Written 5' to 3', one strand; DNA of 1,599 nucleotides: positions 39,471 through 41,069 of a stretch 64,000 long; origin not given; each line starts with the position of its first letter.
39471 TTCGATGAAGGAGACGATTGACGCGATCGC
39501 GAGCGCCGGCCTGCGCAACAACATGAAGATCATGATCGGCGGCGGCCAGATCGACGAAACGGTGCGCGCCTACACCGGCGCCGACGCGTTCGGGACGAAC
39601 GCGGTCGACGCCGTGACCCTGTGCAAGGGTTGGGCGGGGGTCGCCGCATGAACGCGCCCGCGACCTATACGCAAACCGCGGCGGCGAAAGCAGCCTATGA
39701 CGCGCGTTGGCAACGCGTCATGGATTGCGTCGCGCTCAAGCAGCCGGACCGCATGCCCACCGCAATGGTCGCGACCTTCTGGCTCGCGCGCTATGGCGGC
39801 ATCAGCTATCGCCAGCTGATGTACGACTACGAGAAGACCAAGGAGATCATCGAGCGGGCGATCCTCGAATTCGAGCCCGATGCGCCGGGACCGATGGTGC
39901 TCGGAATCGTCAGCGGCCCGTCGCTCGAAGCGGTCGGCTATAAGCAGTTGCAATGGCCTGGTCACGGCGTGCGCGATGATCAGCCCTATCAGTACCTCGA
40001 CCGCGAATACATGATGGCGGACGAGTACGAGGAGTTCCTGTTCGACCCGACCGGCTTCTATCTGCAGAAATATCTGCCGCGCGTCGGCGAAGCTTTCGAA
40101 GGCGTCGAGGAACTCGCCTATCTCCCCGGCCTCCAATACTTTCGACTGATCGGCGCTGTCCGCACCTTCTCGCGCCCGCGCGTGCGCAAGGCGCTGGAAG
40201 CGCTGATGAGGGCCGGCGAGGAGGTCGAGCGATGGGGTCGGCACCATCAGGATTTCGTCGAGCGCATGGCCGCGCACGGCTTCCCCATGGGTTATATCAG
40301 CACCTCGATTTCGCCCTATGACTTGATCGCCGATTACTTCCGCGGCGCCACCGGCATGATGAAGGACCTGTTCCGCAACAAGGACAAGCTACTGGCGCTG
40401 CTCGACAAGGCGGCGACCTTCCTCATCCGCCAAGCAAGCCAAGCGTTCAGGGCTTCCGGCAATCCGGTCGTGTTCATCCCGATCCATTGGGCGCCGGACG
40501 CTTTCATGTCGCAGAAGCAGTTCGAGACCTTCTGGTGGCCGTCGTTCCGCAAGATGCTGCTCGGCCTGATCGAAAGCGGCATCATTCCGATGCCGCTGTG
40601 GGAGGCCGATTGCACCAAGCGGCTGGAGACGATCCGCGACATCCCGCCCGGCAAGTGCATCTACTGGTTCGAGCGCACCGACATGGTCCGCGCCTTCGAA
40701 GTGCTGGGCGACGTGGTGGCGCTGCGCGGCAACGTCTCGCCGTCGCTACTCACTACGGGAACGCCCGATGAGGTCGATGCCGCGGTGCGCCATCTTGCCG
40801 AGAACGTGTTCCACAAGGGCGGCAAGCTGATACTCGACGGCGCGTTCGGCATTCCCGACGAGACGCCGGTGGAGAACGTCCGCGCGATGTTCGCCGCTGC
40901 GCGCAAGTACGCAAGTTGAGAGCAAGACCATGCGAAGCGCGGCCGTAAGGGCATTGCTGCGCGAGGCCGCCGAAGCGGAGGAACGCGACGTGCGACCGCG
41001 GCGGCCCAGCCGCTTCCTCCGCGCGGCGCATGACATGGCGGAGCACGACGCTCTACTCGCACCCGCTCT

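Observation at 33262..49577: Anaerobe-type cobalamin-dependent demethylase cluster in an alphaproteobacterium (top candidate)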

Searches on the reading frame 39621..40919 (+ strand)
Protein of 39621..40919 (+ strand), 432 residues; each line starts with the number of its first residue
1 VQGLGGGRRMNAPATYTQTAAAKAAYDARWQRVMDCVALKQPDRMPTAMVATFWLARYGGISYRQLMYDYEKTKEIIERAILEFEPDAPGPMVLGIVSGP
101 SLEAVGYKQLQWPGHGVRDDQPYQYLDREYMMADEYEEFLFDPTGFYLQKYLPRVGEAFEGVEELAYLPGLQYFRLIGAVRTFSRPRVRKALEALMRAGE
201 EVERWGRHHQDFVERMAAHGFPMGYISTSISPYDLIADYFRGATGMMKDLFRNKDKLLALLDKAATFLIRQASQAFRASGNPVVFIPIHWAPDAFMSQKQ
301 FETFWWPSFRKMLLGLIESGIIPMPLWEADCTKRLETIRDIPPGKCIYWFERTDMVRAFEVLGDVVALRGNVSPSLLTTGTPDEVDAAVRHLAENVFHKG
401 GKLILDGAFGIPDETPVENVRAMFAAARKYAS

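Call 3: search_protein_families(library=pfam, proteins=[window:39621-40919:+])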
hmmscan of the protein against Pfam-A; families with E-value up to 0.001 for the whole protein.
window:39621-40919:+ (432 aa): 1 family
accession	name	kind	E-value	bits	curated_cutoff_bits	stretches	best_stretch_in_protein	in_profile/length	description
PF01208.23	URO-D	-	6.1e-22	78.5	23.9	1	225-430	139-346/346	Uroporphyrinogen decarboxylase (URO-D)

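Call 5: search_protein_families(library=ncbifam, proteins=[window:39621-40919:+], max_evalue=0.01)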
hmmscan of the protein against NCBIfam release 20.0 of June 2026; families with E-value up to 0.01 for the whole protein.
window:39621-40919:+ (432 aa): 5 families
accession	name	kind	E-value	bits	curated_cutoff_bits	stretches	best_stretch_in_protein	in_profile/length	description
NF004889.0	PRK06252.1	subfamily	2.9e-15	56.1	244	1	229-431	145-337/340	methylcobalamin:coenzyme M methyltransferase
TIGR01463.1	mtaA_cmuA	subfamily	1.8e-11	43.9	235.4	1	230-430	145-338/340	MtaA/CmuA family methyltransferase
NF040654.1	MtaA_Meth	equivalog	3.4e-09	36.1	400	1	230-431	144-336/337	methylcobamide:CoM methyltransferase MtaA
TIGR01464.1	hemE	equivalog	5.7e-08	32.1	302.95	1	252-428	166-337/338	uroporphyrinogen decarboxylase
NF041608.1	methylcob_mtaseMtbA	equivalog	1.4e-05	24.3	600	1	225-430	141-337/339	methylcobamide:CoM methyltransferase MtbA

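Call 10: find_homologous_proteins(query=window:39648-40919:+)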
Query window:39648-40919:+ (423 aa): 1214 proteins with E <= 0.001 among 8000 candidates; the best 120 are listed.
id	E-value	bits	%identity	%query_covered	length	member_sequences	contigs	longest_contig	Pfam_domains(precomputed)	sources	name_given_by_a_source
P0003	1.9e-285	964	98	100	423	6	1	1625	PF01208.24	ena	-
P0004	4.0e-284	960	97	100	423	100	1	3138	PF01208.24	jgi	jgi:uroporphyrinogen-III decarboxylase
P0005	4.4e-252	854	84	100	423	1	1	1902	PF01208.24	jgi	jgi:hypothetical protein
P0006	6.6e-252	854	84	100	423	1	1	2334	PF01208.24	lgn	-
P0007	7.0e-247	837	83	100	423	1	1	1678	PF01208.24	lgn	-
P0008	5.1e-245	831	82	100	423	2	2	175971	PF01208.24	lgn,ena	-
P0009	1.7e-244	829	82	100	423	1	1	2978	PF01208.24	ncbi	-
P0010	1.0e-243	827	82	100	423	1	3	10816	PF01208.24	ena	-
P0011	2.6e-243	826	81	100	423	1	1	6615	PF01208.24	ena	-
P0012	3.6e-243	825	81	100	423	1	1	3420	PF01208.24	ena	-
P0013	8.3e-243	824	81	100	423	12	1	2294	PF01208.24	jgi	-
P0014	1.5e-242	823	81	100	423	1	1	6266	PF01208.24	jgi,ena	-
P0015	9.4e-242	820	81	100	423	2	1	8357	PF01208.24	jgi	jgi:uroporphyrinogen-III decarboxylase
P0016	1.5e-239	813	79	100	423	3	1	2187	PF01208.24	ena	-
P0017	3.3e-239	812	79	100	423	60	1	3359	PF01208.24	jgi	jgi:uroporphyrinogen-III decarboxylase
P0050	1.0e-217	741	73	99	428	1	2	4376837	PF01208.24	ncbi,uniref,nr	ncbi:Uroporphyrinogen decarboxylase [Aromatoleum bremense]|uniref:Uroporphyrinogen decarboxylase (UR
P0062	3.2e-215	733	73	97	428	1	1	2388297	PF01208.24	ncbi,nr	ncbi:hypothetical protein PA01_07865 [Azoarcus sp. PA01]|nr:hypothetical protein PA01_07865 [Azoarcu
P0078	1.0e-212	725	71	99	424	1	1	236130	PF01208.24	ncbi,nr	ncbi:MAG: hypothetical protein EPO23_12875 [Xanthobacteraceae bacterium]|nr:MAG: hypothetical protei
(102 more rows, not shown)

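Call 16: find_encoding_contigs(protein=P0050, flank=10000, max_places=3)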
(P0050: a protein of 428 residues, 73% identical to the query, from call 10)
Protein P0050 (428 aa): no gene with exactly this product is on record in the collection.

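Call 17: find_encoding_contigs(protein=P0062, flank=10000, max_places=2)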
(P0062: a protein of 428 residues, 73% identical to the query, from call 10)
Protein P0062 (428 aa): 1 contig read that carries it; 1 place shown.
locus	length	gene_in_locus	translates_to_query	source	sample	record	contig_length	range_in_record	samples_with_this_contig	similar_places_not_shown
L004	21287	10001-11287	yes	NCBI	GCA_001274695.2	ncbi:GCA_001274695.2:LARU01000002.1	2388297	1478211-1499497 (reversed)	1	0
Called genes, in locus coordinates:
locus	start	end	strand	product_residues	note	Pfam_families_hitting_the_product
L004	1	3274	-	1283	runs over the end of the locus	PF02463:SMC_N (faint), PF13476:AAA_23, PF13555:AAA_29 (weak), PF13558:SbcC_Walker_B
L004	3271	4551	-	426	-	PF00149:Metallophos, PF12320:SbcD_C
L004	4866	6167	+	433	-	PF07759:DUF1615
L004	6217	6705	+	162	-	-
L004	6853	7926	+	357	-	PF08240:ADH_N, PF16912:Glu_dehyd_C (weak), PF00107:ADH_zinc_N, PF13602:ADH_zinc_N_2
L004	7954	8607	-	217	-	PF00925:GTP_cyclohydro2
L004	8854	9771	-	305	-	PF00126:HTH_1, PF03466:LysR_substrate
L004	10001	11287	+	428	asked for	PF01208:URO-D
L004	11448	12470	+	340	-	PF03480:DctP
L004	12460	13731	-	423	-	PF01979:Amidohydro_1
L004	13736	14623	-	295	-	PF00809:Pterin_bind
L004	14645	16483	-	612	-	PF00111:Fer2, PF17650:RACo_linker, PF17651:Raco_middle, PF14574:RACo_C_ter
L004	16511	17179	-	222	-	-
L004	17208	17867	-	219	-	PF02607:B12-binding_2, PF02310:B12-binding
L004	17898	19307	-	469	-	PF12225:DUF5981, PF02219:MTHFR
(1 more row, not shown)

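Call 19: find_encoding_contigs(protein=P0078, flank=10000, max_places=2)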
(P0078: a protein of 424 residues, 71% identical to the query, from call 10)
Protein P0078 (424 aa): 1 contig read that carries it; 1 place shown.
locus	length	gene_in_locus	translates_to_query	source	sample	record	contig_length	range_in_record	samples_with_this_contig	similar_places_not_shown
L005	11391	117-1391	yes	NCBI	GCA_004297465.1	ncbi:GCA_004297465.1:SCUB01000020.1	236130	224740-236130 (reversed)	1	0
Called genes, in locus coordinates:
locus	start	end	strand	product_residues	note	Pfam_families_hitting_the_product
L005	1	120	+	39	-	?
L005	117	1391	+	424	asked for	PF01208:URO-D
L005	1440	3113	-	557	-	PF00015:MCPsignal, PF13682:CZB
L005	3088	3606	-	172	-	PF13426:PAS_9, PF00989:PAS, PF08447:PAS_3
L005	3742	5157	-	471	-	PF00378:ECH_1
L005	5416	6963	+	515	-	PF00561:Abhydrolase_1, PF12697:Abhydrolase_6, PF12146:Hydrolase_4, PF00196:GerE, PF08281:Sigma70_r4_2 (weak)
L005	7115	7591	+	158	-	PF02627:CMD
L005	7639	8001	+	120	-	PF12680:SnoaL_2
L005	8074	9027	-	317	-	PF10017:Methyltransf_33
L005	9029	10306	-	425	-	PF12867:DinB_2 (weak), PF03781:FGE-sulfatase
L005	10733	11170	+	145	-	PF07452:CHRD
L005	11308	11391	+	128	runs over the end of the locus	PF11162:DUF2946 (weak)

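Call 20: find_related_loci(query=window:39648-40919:+, collection=genome_contigs, flank=10000)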
Query window:39648-40919:+ (423 aa) in genome_contigs; peptide patterns used: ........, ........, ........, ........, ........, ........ (x = any residue, [..] = any of these).
272 stretches matched a pattern; 236 encode a relative of the query (tblastn E <= 1e-3); the best 80 are kept; 80 distinct loci.
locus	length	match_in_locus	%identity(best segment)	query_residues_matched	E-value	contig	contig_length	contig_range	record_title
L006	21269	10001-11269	89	1-423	0e+0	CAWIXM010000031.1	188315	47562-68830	MAG: uncultured Alphaproteobacteria bacterium isolate MFD05684.bin.2.286 genome assembly, contig: contig_16304, whole ge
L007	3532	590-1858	88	1-423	0e+0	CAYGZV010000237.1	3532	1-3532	MAG TPA_asm: uncultured Rhodoplanes sp. isolate ERP119294_co1_409 genome assembly, contig: NODE_48226_length_3532_cov_25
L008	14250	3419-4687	88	1-423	0e+0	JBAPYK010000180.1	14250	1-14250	MAG: Rhodoplanes sp. isolate MFD00370_ilm_asm_bin5 k127_155953, whole genome shotgun sequence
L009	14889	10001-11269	89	1-423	0e+0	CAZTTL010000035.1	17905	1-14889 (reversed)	MAG TPA_asm: uncultured Rhodoplanes sp. isolate SRP214966_co3_393 genome assembly, contig: NODE_4409_length_17905_cov_13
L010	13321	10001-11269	82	1-423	0e+0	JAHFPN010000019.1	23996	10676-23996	MAG: Hyphomicrobiales bacterium isolate nzgw528 NODE_1755_length_23997_cov_4.517507, whole genome shotgun sequence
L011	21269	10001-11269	81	1-423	0e+0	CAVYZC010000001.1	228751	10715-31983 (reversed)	MAG: uncultured Alphaproteobacteria bacterium isolate MFD02242.bin.2.8 genome assembly, contig: contig_1257, whole genom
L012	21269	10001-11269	81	1-423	0e+0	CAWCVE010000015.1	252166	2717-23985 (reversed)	MAG: uncultured Alphaproteobacteria bacterium isolate MFD05377.bin.1.141 genome assembly, contig: contig_78290, whole ge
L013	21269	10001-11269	80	1-423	0e+0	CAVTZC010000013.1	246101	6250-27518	MAG: uncultured Alphaproteobacteria bacterium isolate MFD05377.bin.2.34 genome assembly, contig: contig_77623, whole gen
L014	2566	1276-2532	79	1-419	0e+0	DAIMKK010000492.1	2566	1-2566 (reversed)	MAG TPA_asm: Pseudolabrys sp. isolate CTOTU41490 NODE_57894_length_2566_cov_2.317403, whole genome shotgun sequence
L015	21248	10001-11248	77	8-423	0e+0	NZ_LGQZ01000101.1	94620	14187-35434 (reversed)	Azospirillum sp. TSO22-1 Contig15, whole genome shotgun sequence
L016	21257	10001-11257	77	5-423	0e+0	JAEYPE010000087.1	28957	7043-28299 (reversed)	MAG: Proteobacteria bacterium isolate OH_CBB_180 k127_1022543, whole genome shotgun sequence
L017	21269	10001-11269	76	1-423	0e+0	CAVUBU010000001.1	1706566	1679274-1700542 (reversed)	MAG: uncultured Alphaproteobacteria bacterium isolate MFD05442.bin.1.44 genome assembly, contig: contig_13260, whole gen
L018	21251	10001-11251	76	5-421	0e+0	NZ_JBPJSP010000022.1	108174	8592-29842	Azospirillum sp. ST 5-10 ST5-10_scaffold22, whole genome shotgun sequence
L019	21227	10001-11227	76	15-423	0e+0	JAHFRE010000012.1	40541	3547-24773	MAG: Sterolibacterium sp. isolate nzgw567 NODE_450_length_40542_cov_6.715692, whole genome shotgun sequence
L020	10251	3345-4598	74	6-423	0e+0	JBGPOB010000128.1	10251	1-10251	MAG: Xanthobacteraceae bacterium isolate OBJ_0618_7090110_200 k141_10590858_length_10251_cov_52.3712, whole genome shotg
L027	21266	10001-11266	74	1-423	0e+0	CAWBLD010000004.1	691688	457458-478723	MAG: uncultured Alphaproteobacteria bacterium isolate MFD02416.bin.2.169 genome assembly, contig: contig_11687, whole ge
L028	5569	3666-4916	74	7-423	0e+0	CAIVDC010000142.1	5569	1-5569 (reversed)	MAG: uncultured Sterolibacterium sp. isolate MJ-time_bin-3476 genome assembly, contig: bin-3476:142/146, whole genome sh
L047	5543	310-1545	71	12-423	0e+0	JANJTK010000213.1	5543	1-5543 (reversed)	MAG: Burkholderiaceae bacterium isolate RX1_metabat.bin.57 RX1_k141_716313, whole genome shotgun sequence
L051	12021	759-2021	68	1-423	0e+0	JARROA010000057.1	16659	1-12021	MAG: Candidatus Thiodiazotropha sp. isolate Spart_138_MAG scaffold_493, whole genome shotgun sequence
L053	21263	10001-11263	66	2-422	0e+0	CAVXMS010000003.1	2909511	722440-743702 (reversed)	MAG: uncultured beta proteobacterium isolate MFD02832.bin.1.25 genome assembly, contig: contig_4265, whole genome shotgu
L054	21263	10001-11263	67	1-423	0e+0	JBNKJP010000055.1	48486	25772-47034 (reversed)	MAG: Candidatus Thiodiazotropha sp. isolate H2.bin.18.orig k141_150451, whole genome shotgun sequence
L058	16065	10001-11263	67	1-423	0e+0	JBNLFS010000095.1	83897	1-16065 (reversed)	MAG: Candidatus Thiodiazotropha sp. isolate C1.bin.37.orig k141_1426520, whole genome shotgun sequence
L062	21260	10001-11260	65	1-423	0e+0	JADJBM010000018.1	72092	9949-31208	MAG: Betaproteobacteria bacterium isolate AalW_18-Q3-R10-53_MAXAC.393 tig00036334-10-722110, whole genome shotgun sequen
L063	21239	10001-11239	67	9-421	0e+0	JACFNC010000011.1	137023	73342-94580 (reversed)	MAG: Rhodospirillales bacterium isolate BROCD014 NODE_143_length_137023_cov_27.709706, whole genome shotgun sequence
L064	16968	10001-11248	65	8-423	0e+0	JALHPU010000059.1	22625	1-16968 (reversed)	MAG: Sulfuritalea sp. isolate bin.273 c_000000009548, whole genome shotgun sequence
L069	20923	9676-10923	64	8-423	0e+0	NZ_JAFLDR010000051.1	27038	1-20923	MAG: Sulfuritalea sp. isolate UWPOB_SULF1 gnl_X_HMEKCNED_51, whole genome shotgun sequence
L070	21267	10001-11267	76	1-423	0e+0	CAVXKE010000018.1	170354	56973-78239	MAG: uncultured Alphaproteobacteria bacterium isolate MFD05942.bin.2.56 genome assembly, contig: contig_91684, whole gen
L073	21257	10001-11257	65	6-423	0e+0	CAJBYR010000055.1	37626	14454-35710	MAG: uncultured beta proteobacterium isolate Loc080925-6m_bin-0485 genome assembly, contig: bin-0485:055/347, whole geno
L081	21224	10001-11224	63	8-415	2e-174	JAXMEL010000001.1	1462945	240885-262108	MAG: Burkholderiaceae bacterium isolate STL-PRO61 C2.227.fa-1, whole genome shotgun sequence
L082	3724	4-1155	66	40-423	8e-180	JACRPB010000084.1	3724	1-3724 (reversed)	MAG: Rhodocyclales bacterium isolate NC_groundwater_1976_Pr3_S-0.2um_66_3 scaffold_134325, whole genome shotgun sequence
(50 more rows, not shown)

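Call 26: search_protein_families(library=pfam, proteins=[L064:5846-6928:+, L063:18119-19333:-, L062:4762-5724:-, L082:1318-2967:+, L073:6924-7886:+, L058:5625-6380:-, L051:9393-9950:+, L054:16070-16969:+, L047:2950-4149:+, L027:2449-4293:-], max_evalue=0.001)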
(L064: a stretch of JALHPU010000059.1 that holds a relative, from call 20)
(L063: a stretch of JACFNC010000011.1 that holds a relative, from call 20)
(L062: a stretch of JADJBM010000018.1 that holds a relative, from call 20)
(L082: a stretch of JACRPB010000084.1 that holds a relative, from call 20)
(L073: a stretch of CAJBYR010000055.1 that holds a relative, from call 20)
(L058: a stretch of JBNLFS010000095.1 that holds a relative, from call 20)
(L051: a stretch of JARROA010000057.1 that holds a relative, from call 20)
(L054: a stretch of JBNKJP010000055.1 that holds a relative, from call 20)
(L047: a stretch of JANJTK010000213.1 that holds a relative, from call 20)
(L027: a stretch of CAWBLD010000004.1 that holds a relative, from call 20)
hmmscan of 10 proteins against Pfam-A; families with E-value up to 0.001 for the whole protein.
L064:5846-6928:+ (360 aa): 2 families
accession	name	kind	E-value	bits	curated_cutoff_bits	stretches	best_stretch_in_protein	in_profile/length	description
PF19112.6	VanA_C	-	6.9e-42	144.2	23.5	1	158-351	2-192/193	Vanillate O-demethylase oxygenase C-terminal domain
PF00355.32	Rieske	-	2.2e-22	79.2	20.3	1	22-104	2-84/88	Rieske [2Fe-2S] domain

L063:18119-19333:- (404 aa): 2 families
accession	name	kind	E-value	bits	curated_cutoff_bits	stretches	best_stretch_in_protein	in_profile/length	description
PF13458.12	Peripla_BP_6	-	7.6e-40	138.1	31.7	1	50-392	2-336/343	Periplasmic binding protein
PF01094.35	ANF_receptor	-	2e-08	34.2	25.4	1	81-242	21-187/353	Receptor family ligand binding region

L062:4762-5724:- (320 aa): 2 families
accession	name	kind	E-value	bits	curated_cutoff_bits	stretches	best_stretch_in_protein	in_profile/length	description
PF03466.25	LysR_substrate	-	1.3e-20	74.2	28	1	119-314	11-207/209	LysR substrate binding domain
PF00126.33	HTH_1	-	9.1e-17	61.2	26.6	1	25-83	1-59/60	Bacterial regulatory helix-turn-helix protein, lysR family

L082:1318-2967:+ (549 aa): 2 families
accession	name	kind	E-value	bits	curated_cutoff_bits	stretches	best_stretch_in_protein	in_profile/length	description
PF00501.34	AMP-binding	-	6.3e-71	239.6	29.9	1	34-403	4-384/384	AMP-binding enzyme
PF13193.12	AMP-binding_C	-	3.4e-12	47.5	24.5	1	453-529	1-76/76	AMP-binding enzyme C-terminal domain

L073:6924-7886:+ (320 aa): 3 families
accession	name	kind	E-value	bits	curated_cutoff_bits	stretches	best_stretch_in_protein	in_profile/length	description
PF00111.32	Fer2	-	4e-11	43.1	21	1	241-310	5-75/77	2Fe-2S iron-sulfur cluster binding domain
PF22290.1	DmmA-like_N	-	1.7e-09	38.6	33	1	102-211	10-117/124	Dimethylamine monooxygenase subunit DmmA-like, N-terminal domain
PF00175.26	NAD_binding_1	-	1.2e-08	36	22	1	115-204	1-107/109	Oxidoreductase NAD-binding domain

L058:5625-6380:- (251 aa): 3 families
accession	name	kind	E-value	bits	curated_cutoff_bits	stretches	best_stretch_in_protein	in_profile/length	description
PF07729.17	FCD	-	1.8e-17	64.3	24.3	1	99-238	2-124/125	FCD domain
PF00392.27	GntR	-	7.4e-17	61.2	27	1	27-86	2-62/64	Bacterial regulatory proteins, gntR family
PF13412.12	HTH_24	-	0.00045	20.2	21.9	1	54-79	23-48/48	Winged helix-turn-helix DNA-binding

L051:9393-9950:+ (185 aa): 2 families
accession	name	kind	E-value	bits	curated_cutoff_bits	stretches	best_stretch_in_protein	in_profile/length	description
PF01047.28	MarR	-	4.4e-11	42.9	24.6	1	82-135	5-58/59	MarR family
PF12802.13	MarR_2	-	2.6e-09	37.5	27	1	77-134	2-60/61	MarR family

L054:16070-16969:+ (299 aa): 2 families
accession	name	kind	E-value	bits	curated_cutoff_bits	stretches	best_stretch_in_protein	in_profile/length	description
PF02882.25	THF_DHG_CYH_C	-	1e-67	226.9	27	1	123-280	1-158/160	Tetrahydrofolate dehydrogenase/cyclohydrolase, NAD(P)-binding domain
PF00763.28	THF_DHG_CYH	-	6.3e-42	142.9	32.8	1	6-120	1-115/115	Tetrahydrofolate dehydrogenase/cyclohydrolase, catalytic domain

L047:2950-4149:+ (399 aa): 3 families
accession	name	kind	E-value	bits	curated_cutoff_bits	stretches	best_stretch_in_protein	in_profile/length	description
PF13458.12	Peripla_BP_6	-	3.9e-71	240.9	31.7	1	38-377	1-341/343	Periplasmic binding protein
PF13433.12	Peripla_BP_5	-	5.3e-32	111.8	27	1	39-381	1-341/363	Periplasmic binding protein domain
PF01094.35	ANF_receptor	-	1.3e-12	47.9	25.4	1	71-361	18-337/353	Receptor family ligand binding region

L027:2449-4293:- (614 aa): 16 families
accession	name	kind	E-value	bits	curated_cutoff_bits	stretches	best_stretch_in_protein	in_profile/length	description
PF07992.20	Pyr_redox_2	-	7.8e-31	108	26.1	2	199-481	2-291/291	Pyridine nucleotide-disulphide oxidoreductase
PF14691.11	Fer4_20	-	3.8e-21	75.4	25.8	1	107-186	30-112/113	Dihydroprymidine dehydrogenase domain II, 4Fe-4S cluster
PF00070.33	Pyr_redox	-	1e-09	39.2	22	1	328-391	1-67/82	Pyridine nucleotide-disulphide oxidoreductase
PF12831.13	FAD_oxidored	-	3.2e-09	37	27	1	200-236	2-38/416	FAD dependent oxidoreductase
PF13738.12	Pyr_redox_3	-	7e-09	35.8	30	1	323-465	161-305/305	Pyridine nucleotide-disulphide oxidoreductase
PF13450.12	NAD_binding_8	-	5.6e-08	33.4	21.9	1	202-237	1-36/68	NAD(P)-binding Rossmann-like domain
PF01266.30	DAO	-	1e-07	32.3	27.9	1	199-234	1-37/353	FAD dependent oxidoreductase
PF14697.11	Fer4_21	-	9.4e-07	29.3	35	1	560-609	7-59/59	4Fe-4S dicluster domain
PF01262.27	AlaDh_PNT_C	-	1.8e-06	28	23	0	328-360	30-62/214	Alanine dehydrogenase/PNT, C-terminal domain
PF00037.32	Fer4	-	5.9e-06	26.3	21.1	1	586-608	2-24/24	4Fe-4S binding domain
PF12838.12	Fer4_7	-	1e-05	26.3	27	1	560-606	1-52/52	4Fe-4S dicluster domain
PF13237.11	Fer4_10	-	3.1e-05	24.2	25.5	0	560-603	8-53/53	4Fe-4S dicluster domain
PF12837.12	Fer4_6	-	0.00024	21.3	25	1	585-607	2-24/24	4Fe-4S binding domain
PF13187.11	Fer4_9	-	0.00027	21.3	27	1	560-607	1-52/52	4Fe-4S dicluster domain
PF01593.30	Amino_oxidase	-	0.00061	19.6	19.8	1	208-235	2-29/443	Flavin containing amine oxidoreductase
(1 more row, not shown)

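Call 28: search_solved_structures(query=window:39648-40919:+, max_evalue=0.01)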
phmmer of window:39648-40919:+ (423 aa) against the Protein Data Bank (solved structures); distinct sequences matched with E-value up to 0.01: 4.
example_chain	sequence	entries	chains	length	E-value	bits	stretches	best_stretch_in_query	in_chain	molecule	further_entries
9rui_A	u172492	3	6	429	1.3e-37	132.9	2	172-421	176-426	CdmB from Acetobacterium malicum subsp. dehalogenans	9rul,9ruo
4wsh_A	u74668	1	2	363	3.7e-06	29.3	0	240-419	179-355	Uroporphyrinogen decarboxylase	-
3cyv_A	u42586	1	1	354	0.00078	21.7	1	232-417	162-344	Uroporphyrinogen decarboxylase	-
1j93_A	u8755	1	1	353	0.0029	19.8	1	232-419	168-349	UROPORPHYRINOGEN DECARBOXYLASE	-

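Call 30: search_solved_structures(query=window:39648-40919:+, max_evalue=0.001, show_alignments=1)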
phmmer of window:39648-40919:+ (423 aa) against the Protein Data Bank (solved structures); distinct sequences matched with E-value up to 0.001: 3.
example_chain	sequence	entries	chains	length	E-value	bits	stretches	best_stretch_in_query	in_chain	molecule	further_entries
9rui_A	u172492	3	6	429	1.3e-37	132.9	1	172-421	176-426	CdmB from Acetobacterium malicum subsp. dehalogenans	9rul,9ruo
4wsh_A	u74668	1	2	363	3.7e-06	29.3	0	240-419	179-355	Uroporphyrinogen decarboxylase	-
3cyv_A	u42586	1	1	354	0.00078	21.7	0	232-417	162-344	Uroporphyrinogen decarboxylase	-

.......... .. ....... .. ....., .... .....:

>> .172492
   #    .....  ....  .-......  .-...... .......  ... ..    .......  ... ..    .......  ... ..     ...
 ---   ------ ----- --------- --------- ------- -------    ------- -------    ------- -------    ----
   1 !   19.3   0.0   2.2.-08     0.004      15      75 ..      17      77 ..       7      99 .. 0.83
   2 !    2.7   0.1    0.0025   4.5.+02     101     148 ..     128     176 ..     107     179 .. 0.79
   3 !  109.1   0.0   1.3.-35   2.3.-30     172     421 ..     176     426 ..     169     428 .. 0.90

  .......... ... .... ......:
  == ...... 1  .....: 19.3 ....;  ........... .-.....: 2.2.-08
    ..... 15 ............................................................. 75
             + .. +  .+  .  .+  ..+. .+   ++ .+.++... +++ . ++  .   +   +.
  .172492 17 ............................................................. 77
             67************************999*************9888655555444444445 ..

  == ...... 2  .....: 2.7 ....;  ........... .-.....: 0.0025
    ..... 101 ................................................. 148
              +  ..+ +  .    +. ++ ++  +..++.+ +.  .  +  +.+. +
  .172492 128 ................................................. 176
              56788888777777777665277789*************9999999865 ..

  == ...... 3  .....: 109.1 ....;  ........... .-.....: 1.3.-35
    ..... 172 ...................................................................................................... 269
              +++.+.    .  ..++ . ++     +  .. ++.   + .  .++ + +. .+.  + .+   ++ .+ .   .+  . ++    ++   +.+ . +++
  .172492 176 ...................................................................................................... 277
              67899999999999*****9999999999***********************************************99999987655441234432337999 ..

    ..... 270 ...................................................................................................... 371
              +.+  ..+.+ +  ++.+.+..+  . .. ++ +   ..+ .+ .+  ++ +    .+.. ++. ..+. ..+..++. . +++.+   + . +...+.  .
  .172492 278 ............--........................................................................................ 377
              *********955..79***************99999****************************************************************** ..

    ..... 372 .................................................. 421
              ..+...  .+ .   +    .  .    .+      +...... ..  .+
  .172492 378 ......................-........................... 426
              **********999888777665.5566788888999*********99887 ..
